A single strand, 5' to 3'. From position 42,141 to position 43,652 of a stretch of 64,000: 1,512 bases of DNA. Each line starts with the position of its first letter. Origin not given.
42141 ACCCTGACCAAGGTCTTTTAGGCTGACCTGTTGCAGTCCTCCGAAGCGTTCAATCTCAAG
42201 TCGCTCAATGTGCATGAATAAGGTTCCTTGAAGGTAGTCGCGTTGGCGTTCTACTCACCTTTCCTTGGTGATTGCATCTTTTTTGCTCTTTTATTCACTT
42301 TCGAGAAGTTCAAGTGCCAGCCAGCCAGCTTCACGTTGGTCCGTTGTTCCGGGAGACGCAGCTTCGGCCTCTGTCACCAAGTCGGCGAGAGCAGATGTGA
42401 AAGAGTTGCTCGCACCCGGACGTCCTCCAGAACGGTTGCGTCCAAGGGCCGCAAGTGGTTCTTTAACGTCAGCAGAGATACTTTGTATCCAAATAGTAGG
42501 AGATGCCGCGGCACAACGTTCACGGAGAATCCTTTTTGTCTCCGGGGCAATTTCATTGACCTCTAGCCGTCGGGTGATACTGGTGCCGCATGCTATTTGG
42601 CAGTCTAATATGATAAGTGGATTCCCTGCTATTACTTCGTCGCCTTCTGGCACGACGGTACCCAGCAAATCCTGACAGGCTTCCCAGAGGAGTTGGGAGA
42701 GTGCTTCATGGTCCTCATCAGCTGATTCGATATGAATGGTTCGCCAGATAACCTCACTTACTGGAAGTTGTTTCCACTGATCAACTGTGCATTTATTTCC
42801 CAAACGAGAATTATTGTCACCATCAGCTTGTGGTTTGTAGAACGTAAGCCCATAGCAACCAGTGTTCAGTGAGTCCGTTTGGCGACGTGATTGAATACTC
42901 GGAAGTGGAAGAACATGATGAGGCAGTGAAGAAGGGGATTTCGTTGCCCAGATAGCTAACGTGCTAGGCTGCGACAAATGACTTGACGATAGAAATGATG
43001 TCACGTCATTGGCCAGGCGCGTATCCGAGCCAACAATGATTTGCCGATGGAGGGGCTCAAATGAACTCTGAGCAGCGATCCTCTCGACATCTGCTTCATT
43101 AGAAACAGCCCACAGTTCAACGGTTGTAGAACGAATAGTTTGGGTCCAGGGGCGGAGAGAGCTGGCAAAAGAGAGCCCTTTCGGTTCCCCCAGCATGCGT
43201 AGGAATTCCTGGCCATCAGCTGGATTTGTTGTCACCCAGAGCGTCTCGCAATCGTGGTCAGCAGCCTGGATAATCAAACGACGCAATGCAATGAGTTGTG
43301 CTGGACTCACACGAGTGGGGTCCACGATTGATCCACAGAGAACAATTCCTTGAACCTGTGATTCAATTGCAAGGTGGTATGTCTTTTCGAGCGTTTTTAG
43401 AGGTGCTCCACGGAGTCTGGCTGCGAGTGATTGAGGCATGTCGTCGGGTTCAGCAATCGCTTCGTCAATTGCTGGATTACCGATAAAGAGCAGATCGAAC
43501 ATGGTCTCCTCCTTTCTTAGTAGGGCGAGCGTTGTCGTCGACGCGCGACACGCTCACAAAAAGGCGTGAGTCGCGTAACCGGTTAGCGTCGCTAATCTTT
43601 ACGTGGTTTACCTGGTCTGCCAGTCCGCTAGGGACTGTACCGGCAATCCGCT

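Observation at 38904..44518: YhaN/YhaO (SbcC/SbcD-like) pair in which the nuclease-like subunit appears catalytically dead, preceded by an unknown 285-aa ORF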

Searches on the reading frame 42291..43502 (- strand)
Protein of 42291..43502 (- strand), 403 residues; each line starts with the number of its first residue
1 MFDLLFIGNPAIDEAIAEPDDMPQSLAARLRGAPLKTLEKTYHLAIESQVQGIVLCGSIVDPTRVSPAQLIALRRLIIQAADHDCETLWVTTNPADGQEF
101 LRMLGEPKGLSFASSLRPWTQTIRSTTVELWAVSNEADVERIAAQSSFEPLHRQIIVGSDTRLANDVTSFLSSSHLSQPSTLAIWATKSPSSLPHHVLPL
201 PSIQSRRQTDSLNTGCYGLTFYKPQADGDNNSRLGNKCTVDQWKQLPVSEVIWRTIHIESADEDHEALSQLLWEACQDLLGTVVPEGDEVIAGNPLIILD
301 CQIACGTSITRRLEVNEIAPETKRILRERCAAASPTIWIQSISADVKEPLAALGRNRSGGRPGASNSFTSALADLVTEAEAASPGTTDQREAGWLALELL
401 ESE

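Call 3: search_protein_families(library=pfam, proteins=[window:42291-43502:-], max_evalue=1)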
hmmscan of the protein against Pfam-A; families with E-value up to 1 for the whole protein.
window:42291-43502:- (403 aa): 0 families

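Call 4: search_protein_families(library=ncbifam, proteins=[window:42291-43502:-], max_evalue=1)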
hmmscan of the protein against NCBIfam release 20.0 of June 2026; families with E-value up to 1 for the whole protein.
window:42291-43502:- (403 aa): 0 families

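Call 5: find_homologous_proteins(query=window:42291-43502:-, max_evalue=0.001)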
Query window:42291-43502:- (403 aa): 31 proteins with E <= 0.001 among 8000 candidates.
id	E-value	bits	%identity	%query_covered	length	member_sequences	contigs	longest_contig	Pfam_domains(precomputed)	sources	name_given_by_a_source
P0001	4.1e-257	871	97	100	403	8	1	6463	-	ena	-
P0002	3.5e-239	812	90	100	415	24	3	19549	-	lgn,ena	-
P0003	2.2e-229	779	86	100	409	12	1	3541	-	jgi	jgi:hypothetical protein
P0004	2.7e-229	779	87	100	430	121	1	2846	-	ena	-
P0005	2.0e-208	710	79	100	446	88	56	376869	-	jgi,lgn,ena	-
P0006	6.4e-207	705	80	100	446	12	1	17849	-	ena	-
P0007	1.8e-205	701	78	100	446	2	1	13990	-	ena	-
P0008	4.3e-202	689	77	100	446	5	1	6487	-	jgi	-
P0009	1.2e-201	688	77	100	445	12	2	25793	-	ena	-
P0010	8.5e-200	682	77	100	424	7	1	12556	-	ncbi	-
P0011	5.6e-185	633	72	100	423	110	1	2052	-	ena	-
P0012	1.6e-172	592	69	100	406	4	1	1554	-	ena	-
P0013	3.8e-172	591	69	100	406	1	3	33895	-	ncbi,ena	-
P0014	2.2e-171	588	68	100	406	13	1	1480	-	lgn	-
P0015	1.2e-169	583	68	100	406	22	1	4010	-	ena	-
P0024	2.3e-113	397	50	100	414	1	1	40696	-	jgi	jgi:hypothetical protein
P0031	2.0e-59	220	36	99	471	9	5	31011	-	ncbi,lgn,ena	-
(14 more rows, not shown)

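Call 6: search_protein_families(library=padloc, proteins=[window:42291-43502:-], max_evalue=1)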
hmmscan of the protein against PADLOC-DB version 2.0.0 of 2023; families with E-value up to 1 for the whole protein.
window:42291-43502:- (403 aa): 0 families

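Call 7: search_solved_structures(query=window:42291-43502:-, max_evalue=10)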
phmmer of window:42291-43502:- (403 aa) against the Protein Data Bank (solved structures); distinct sequences matched with E-value up to 10: 2.
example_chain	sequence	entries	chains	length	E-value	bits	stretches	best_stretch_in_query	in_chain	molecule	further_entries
3d54_B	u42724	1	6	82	1.2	11.3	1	242-289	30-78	Formylglycinamide ribonucleotide amidotransferase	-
1vq3_A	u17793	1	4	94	1.7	10.9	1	242-289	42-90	Phosphoribosylformylglycinamidine synthase, purS subunit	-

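Call 11: search_protein_families(library=pfam, alignment_id=A1, max_evalue=1)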
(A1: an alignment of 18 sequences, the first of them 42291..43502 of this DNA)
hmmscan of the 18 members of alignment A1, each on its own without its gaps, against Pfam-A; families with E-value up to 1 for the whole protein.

A. member 1, window:42291-43502:- (403 aa): 0 families

B. families by the number of members that match (of 18 scanned): 3 families
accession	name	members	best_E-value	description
PF13242.12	Hydrolase_like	2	0.17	HAD-hyrolase-like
PF15456.11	Uds1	1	0.068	Up-regulated During Septation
PF13340.11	DUF4096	1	0.16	Putative transposase of IS4/5 family (DUF4096)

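Call 14: find_encoding_contigs(protein=P0024, flank=10000, max_places=3)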
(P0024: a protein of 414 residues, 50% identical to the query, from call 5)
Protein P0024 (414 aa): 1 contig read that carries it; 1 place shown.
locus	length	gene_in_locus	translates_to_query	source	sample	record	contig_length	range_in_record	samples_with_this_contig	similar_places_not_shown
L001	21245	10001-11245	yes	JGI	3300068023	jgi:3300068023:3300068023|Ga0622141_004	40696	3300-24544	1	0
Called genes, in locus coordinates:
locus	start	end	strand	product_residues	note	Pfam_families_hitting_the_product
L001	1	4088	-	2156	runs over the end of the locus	-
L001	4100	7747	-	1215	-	-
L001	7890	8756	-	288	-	PF00459:Inositol_P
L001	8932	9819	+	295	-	-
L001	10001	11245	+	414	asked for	-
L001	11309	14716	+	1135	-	PF02463:SMC_N (faint), PF13175:AAA_15 (faint), PF13476:AAA_23 (weak), PF13514:AAA_27 (weak)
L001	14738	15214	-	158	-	-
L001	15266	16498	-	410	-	PF01594:AI-2E_transport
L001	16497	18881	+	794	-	PF00535:Glycos_transf_2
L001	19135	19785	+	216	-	PF00072:Response_reg, PF00196:GerE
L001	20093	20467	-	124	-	-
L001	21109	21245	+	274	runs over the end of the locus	PF00106:adh_short, PF13561:adh_short_C2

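Call 15: find_encoding_contigs(protein=P0031, flank=10000, max_places=3)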
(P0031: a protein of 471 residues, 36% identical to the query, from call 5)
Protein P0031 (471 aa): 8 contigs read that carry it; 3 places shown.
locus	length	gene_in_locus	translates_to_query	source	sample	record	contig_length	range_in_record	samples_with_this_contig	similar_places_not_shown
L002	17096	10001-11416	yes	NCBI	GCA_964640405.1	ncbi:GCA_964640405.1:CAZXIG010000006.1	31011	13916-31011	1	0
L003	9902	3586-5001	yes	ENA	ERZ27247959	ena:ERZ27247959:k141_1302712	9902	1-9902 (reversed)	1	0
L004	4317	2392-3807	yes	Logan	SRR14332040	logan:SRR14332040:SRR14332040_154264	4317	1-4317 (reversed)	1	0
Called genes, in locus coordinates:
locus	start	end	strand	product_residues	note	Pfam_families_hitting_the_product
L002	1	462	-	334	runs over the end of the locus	-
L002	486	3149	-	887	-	PF07626:PSD3, PF07637:PSD5, PF07631:PSD4, PF07627:PSCyt3, PF07624:PSD2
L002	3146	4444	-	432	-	PF07586:HXXSHH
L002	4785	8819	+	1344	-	PF12951:PATR, PF07589:PEP_exosort_dom (weak)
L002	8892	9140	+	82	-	PF07963:N_methyl (weak), PF07596:SBP_bac_10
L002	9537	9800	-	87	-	-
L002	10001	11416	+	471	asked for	-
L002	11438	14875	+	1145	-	PF02463:SMC_N (faint), PF13476:AAA_23 (weak), PF13514:AAA_27 (weak)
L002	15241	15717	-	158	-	-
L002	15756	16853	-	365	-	PF01594:AI-2E_transport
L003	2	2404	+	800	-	?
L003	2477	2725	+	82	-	PF07963:N_methyl (weak), PF07596:SBP_bac_10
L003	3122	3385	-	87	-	-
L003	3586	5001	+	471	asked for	-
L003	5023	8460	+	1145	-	PF02463:SMC_N (faint), PF13476:AAA_23 (weak), PF13514:AAA_27 (weak)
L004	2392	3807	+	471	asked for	-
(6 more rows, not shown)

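Call 19: search_solved_structures(query=A1, max_evalue=10)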
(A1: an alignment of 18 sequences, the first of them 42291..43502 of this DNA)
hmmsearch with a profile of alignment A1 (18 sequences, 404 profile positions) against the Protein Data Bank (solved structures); distinct sequences matched with E-value up to 10: 1.
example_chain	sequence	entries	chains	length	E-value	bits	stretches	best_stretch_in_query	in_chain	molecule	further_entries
8qnn_A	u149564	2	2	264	0.34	12.9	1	82-162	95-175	Beta-lactamase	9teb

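Call 22: search_protein_representatives(alignment_id=A1)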
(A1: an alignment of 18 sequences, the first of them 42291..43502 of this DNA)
Query: 18 sequences, 404 profile positions. Proteins with E-value up to 0.001 (for the whole library): 62; up to 1e-10: 35; up to 1e-30: 19. The best 62 are listed.
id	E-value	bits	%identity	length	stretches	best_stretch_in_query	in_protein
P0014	3.4e-192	655.1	-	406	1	1-404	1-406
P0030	1.3e-174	597.2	-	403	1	1-404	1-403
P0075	1.2e-119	416.2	-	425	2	167-403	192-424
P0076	1.2e-106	373.4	-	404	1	1-404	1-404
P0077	5.1e-77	275.8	-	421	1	1-403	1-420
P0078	7.0e-73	262.2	-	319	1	1-317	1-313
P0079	1.1e-53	198.9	-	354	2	2-132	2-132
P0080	3.6e-46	174.2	-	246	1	1-218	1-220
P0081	4.6e-45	170.6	-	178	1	1-111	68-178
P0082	1.9e-41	158.6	-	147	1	247-383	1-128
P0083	3.4e-40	154.5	-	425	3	24-130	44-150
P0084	3.4e-38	147.9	-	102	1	304-403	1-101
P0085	3.6e-38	147.9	-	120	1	1-90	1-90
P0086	4.8e-38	147.5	-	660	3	292-382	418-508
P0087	1.1e-37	146.2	-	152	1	103-234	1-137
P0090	3.6e-31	124.8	-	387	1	3-404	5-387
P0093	9.4e-29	116.9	-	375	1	4-402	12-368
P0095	7.3e-25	104.0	-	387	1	3-404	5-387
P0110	3.7e-09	52.3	-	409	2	7-93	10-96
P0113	6.7e-08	48.2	-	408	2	5-91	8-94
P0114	7.1e-08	48.1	-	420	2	6-113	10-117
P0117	3.8e-06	42.4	-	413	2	4-98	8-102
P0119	1.8e-05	40.2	-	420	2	6-111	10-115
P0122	2.1e-04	36.7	-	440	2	5-85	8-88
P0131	6.4e-04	35.1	-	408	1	4-106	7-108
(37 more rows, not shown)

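Call 23: search_protein_families(library=pfam, proteins=[P0090, P0093, P0095, P0110, P0113, P0114, P0117, P0119, P0122, P0131], max_evalue=0.01)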
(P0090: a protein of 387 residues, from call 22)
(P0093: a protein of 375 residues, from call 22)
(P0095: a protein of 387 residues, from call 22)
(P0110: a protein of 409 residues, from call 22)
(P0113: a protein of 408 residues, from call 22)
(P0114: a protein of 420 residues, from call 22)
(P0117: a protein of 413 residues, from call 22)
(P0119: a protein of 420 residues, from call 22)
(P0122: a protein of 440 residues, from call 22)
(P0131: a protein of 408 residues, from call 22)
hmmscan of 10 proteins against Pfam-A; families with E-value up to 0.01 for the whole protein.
P0090 (387 aa): 0 families

P0093 (375 aa): 0 families

P0095 (387 aa): 0 families

P0110 (409 aa): 1 family
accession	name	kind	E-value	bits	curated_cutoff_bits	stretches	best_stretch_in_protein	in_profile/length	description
PF00149.33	Metallophos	-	0.00073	20.5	21.5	1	5-98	1-71/191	Calcineurin-like phosphoesterase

P0113 (408 aa): 1 family
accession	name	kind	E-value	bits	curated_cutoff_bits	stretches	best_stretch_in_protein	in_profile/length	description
PF00149.33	Metallophos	-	0.00028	21.8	21.5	1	5-98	1-71/191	Calcineurin-like phosphoesterase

P0114 (420 aa): 0 families

P0117 (413 aa): 0 families

P0119 (420 aa): 1 family
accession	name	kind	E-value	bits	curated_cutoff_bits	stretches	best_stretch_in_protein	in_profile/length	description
PF00149.33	Metallophos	-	0.0011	19.9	21.5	1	6-99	1-71/191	Calcineurin-like phosphoesterase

P0122 (440 aa): 1 family
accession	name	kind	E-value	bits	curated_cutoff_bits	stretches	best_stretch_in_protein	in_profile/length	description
PF00149.33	Metallophos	-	1e-06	29.8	21.5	1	5-113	1-83/191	Calcineurin-like phosphoesterase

P0131 (408 aa): 0 families

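Call 24: predict_structure(alignment_id=A1)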
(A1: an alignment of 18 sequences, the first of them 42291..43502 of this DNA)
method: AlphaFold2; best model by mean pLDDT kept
length: 403 residues; sequences in the alignment: 18
mean_pLDDT: 76.8   pTM: 0.76
mean pLDDT of the five models: 76.8, 72.4, 70.8, 67.2, 57.1
residues with pLDDT >= 90: 110; 70-90: 176; 50-70: 73; < 50: 44
segments of 3 or more residues with pLDDT < 50: 228-239, 282-292, 351-366
pLDDT, mean of each block of 10 residues (from residue 1): 90 87 88 93 93 92 89 96 95 83 90 90 88 84 71 85 56 72 83 81 87 84 55 42 82 84 72 80 39 77 77 83 90 86 75 42 49 58 55 59 45
secondary structure, 60 per line:
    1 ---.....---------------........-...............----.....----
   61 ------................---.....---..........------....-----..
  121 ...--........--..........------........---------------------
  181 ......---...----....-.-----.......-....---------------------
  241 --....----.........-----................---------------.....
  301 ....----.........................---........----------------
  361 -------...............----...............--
elements in order: E4-8 H24-31 H33-47 E52-56 H67-82 E86-90 H94-103 E110-113 E119-123 E126-133 H136-145 E152-159 E181-186 E197-200 H208-213 E216-219 E243-246 E251-259 H265-280 E296-304 H309-333 E337-344 H368-382 H387-401

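Call 27: fold_search(model_id=the predicted structure, library=pdb)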
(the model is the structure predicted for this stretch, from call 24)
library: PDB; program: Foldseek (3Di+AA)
matches with E <= 10: 1539; with E <= 0.001: 80
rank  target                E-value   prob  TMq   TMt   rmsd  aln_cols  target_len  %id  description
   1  3qg5_C                3.9e-08  1.00  0.47  0.51  15.4       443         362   11  The Mre11:Rad50 complex forms an ATP dependent molecular clamp in DNA double-strand break repair (released 2011-04-20)
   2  4yke_B                4.1e-08  1.00  0.48  0.47   7.7       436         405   10  Crystal structure of eukaryotic Mre11 catalytic domain from Chaetomium thermophilum (released 2015-06-03)
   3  8bah_B                4.9e-08  1.00  0.45  0.46   8.2       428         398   14  Human Mre11-Nbs1 complex (released 2023-01-11)
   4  9bi5_B                6.2e-08  1.00  0.47  0.46   7.8       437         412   12  Apo form Mre11-Rad50 complex (released 2025-08-06)
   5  3qg5_D                6.5e-08  1.00  0.44  0.48  15.8       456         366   10  The Mre11:Rad50 complex forms an ATP dependent molecular clamp in DNA double-strand break repair (released 2011-04-20)
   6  7yzo_A                9.8e-08  1.00  0.49  0.51   9.1       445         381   10  Endonuclease state of the E. coli Mre11-Rad50 (SbcCD) head complex bound to ADP and dsDNA (released 2022-08-17)
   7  5dny_A                9.8e-08  1.00  0.46  0.52  10.0       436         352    9  Structure of the ATPrS-Mre11/Rad50-DNA complex (released 2016-02-24)
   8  9q9h_E                1.4e-07  1.00  0.50  0.43   9.8       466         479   12  Cryo-EM structure of human Mre11-Rad50 complex bound to DNA (released 2025-10-01)
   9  6s6v_A                1.4e-07  1.00  0.46  0.47  11.5       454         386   11  Resting state of the E. coli Mre11-Rad50 (SbcCD) head complex bound to ATPgS (released 2019-09-04)
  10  8bah_A                1.8e-07  1.00  0.48  0.49   7.5       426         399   12  Human Mre11-Nbs1 complex (released 2023-01-11)
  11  9bi4_A                1.9e-07  1.00  0.47  0.40   9.2       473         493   12  cryo EM structure of dsDNA bound Mre11-Rad50 complex (released 2025-01-15)
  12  7yzo_B                2.2e-07  1.00  0.46  0.49  11.3       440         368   11  Endonuclease state of the E. coli Mre11-Rad50 (SbcCD) head complex bound to ADP and dsDNA (released 2022-08-17)
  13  9bi5_A                2.2e-07  1.00  0.43  0.43   8.5       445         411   12  Apo form Mre11-Rad50 complex (released 2025-08-06)
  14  3av0_A                3.1e-07  1.00  0.47  0.50  10.9       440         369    8  Crystal structure of Mre11-Rad50 bound to ATP S (released 2011-05-25)
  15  4fcx_B                3.2e-07  1.00  0.46  0.50   7.6       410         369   10  S.pombe Mre11 apoenzym (released 2012-06-20)
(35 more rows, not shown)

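Call 28: find_related_loci(query=A1, collection=genome_contigs, flank=10000)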
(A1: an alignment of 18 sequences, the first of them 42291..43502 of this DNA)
Query A1 (403 aa) in genome_contigs; peptide patterns used: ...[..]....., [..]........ (x = any residue, [..] = any of these).
186 stretches matched a pattern; 100 encode a relative of the query (tblastn E <= 1e-3); the best 80 are kept; 80 distinct loci.
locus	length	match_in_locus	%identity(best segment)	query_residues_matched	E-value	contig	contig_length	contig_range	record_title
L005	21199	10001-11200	86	1-394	0e+0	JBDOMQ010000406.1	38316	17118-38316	MAG: Pirellulales bacterium isolate FK190211_WC_130_metabat2_scaf2bin.010 NODE_273_length_38316_cov_2.210794, whole geno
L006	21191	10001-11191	87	1-394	0e+0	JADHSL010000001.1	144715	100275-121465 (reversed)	MAG: Pirellulales bacterium isolate BS30m-G48 BS307-30m-C57, whole genome shotgun sequence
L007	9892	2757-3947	79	1-394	0e+0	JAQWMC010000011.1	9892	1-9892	MAG: Pirellulales bacterium isolate cluster2_bin.143 k141_955849, whole genome shotgun sequence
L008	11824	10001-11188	76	1-394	0e+0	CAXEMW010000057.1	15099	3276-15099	MAG TPA_asm: uncultured Planctomycetaceae bacterium isolate ERR598963_binner13_Refined_53 genome assembly, contig: ERZ83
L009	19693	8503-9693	76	1-394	0e+0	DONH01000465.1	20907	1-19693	MAG TPA_asm: Planctomycetaceae bacterium isolate UBA12365 contig_38281, whole genome shotgun sequence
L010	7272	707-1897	76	1-394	0e+0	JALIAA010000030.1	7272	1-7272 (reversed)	MAG: Pirellulales bacterium isolate MAG-32 FT_SA74717_FT_131_length_7272_cov_15, whole genome shotgun sequence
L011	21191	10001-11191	72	1-394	0e+0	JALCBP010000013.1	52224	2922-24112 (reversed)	MAG: Pirellulales bacterium isolate H2_metabat_bins_sspec.tsv.001 NODE_19_length_52224_cov_31.577910, whole genome shotg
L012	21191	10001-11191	67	1-394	2e-162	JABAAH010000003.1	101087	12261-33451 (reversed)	MAG: Planctomycetota bacterium isolate bin121s NODE_3_length_101087_cov_9.020285, whole genome shotgun sequence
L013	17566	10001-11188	63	1-394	2e-159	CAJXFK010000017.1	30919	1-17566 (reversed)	MAG TPA_asm: uncultured Planctomycetaceae bacterium isolate ERR599052_bin.218_MetaBAT_v2.12.1_MAG genome assembly, conti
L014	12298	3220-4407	63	1-394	7e-157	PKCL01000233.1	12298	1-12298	MAG: Planctomycetaceae bacterium isolate Plancto9 c_000000003493, whole genome shotgun sequence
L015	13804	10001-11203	50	1-403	8e-123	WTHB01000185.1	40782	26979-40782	MAG: Planctomycetaceae bacterium isolate CO36405bin_5 NODE_225_length_40782_cov_12.530754, whole genome shotgun sequence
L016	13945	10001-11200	48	1-403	6e-120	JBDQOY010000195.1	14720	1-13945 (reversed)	MAG: Pirellulales bacterium isolate SFB_27S_18OctNov_coas_55 k141_2396725, whole genome shotgun sequence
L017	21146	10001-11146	50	1-385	3e-117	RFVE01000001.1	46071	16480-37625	MAG: Planctomycetia bacterium isolate WB5_5_029 contig_100_0, whole genome shotgun sequence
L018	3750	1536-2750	49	1-403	3e-117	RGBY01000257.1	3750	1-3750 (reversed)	MAG: Planctomycetia bacterium isolate WB6_4_048 contig_100_256, whole genome shotgun sequence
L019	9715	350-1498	48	1-385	1e-114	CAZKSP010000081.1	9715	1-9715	MAG TPA_asm: uncultured Chitinophagaceae bacterium isolate SRP134809_co1_531 genome assembly, contig: NODE_13982_length_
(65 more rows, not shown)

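Call 29: list_cluster_members(proteins=[window:42291-43502:-, P0122, P0113, P0110, P0090, P0076, P0077, window:38904-42215:-])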
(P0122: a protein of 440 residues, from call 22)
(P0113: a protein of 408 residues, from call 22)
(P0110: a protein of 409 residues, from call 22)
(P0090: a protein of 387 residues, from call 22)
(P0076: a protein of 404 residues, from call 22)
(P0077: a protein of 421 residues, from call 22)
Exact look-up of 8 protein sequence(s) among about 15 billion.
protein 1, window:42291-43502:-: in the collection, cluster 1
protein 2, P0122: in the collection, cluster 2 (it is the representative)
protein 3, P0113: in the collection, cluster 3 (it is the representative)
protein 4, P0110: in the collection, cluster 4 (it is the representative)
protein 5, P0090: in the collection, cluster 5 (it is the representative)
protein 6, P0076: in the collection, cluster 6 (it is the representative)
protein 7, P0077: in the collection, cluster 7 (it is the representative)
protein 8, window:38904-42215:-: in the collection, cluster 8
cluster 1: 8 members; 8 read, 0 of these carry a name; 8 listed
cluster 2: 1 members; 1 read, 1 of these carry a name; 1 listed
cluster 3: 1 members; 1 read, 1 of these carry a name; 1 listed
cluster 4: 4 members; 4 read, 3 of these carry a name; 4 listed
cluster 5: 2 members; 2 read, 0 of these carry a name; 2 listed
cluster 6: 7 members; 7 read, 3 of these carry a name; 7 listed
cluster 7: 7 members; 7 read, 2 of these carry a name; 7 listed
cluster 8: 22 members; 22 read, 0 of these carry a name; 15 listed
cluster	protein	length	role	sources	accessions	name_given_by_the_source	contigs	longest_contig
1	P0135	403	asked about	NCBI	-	-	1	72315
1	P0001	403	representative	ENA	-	-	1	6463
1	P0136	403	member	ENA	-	-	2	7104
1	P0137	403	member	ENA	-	-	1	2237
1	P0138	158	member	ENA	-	-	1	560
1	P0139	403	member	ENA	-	-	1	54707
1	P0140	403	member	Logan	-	-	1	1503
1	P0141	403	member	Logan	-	-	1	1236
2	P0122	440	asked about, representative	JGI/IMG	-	DNA repair protein SbcD/Mre11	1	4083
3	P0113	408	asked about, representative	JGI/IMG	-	DNA repair exonuclease SbcCD nuclease subunit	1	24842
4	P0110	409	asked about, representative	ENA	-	-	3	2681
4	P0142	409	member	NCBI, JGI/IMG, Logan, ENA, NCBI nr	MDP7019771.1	MAG: metallophosphoesterase [Pirellulaceae bacterium] | DNA repair exonuclease SbcCD nuclease subunit | metallophosphoesterase [Pirellulaceae bacterium]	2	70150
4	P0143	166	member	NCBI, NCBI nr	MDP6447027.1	MAG: hypothetical protein QF805_24755, partial [Pirellulaceae bacterium] | hypothetical protein [Pirellulaceae bacterium]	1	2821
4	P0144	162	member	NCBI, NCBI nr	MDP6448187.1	MAG: metallophosphoesterase, partial [Pirellulaceae bacterium] | metallophosphoesterase [Pirellulaceae bacterium]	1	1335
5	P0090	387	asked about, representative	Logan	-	-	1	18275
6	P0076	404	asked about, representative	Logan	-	-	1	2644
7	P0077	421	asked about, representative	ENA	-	-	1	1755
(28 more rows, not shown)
